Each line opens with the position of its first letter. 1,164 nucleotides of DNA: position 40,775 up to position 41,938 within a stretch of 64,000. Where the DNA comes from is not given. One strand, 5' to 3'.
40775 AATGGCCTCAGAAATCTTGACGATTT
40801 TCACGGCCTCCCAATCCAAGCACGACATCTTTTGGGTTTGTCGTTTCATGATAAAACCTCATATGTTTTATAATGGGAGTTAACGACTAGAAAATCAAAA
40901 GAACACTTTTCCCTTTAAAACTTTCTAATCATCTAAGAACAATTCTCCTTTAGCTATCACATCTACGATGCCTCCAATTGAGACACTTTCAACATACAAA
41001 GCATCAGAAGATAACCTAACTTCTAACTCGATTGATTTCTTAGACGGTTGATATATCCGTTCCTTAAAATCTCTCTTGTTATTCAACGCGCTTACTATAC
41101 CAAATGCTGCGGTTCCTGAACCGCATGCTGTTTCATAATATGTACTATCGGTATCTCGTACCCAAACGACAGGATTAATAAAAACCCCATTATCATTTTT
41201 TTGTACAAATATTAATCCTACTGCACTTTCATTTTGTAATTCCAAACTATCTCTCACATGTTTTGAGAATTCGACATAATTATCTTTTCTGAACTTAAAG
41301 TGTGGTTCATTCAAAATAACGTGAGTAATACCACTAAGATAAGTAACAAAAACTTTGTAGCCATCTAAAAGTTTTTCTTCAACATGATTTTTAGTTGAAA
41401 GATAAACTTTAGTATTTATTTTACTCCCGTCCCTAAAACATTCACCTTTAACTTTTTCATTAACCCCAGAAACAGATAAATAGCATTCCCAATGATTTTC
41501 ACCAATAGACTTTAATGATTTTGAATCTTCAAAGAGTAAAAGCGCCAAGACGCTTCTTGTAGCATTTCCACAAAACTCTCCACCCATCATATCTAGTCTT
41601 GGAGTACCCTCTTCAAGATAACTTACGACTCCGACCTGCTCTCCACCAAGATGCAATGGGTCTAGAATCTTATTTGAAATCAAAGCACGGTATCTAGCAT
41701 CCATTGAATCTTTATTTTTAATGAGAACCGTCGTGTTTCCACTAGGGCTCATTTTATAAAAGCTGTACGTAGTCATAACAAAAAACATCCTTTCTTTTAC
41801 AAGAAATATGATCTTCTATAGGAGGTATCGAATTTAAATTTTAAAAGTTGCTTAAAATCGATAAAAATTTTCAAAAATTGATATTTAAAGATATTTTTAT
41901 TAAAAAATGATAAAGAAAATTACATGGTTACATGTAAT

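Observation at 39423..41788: GC-elevated triad of DapF-like epimerase, GNAT acetyltransferase and VanX-like D,D-dipeptidase embedded between the RiPP-like modules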

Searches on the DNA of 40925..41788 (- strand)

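Call 78: search_rna_families(sources=[L089, L090, L091, L094, L095, L097, L098, L100, L101, L001, L004, L084, L088], threshold=gathering)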
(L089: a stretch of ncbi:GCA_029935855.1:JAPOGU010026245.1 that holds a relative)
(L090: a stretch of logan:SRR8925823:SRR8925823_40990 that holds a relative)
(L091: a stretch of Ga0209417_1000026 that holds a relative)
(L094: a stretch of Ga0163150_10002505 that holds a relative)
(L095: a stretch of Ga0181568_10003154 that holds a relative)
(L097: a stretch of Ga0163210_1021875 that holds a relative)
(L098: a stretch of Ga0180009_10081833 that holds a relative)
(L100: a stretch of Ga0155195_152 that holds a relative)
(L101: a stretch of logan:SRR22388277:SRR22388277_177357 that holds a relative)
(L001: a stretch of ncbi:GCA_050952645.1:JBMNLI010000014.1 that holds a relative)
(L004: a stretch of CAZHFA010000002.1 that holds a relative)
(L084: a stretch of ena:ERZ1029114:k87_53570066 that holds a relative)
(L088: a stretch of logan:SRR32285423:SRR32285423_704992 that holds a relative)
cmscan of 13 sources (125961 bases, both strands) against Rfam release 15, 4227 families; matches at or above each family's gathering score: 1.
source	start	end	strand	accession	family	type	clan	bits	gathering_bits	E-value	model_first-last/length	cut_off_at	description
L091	3203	3321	-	RF03000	LOOT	Gene; sRNA;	-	82.6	46.4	9e-14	1-121/121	no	LOOT RNA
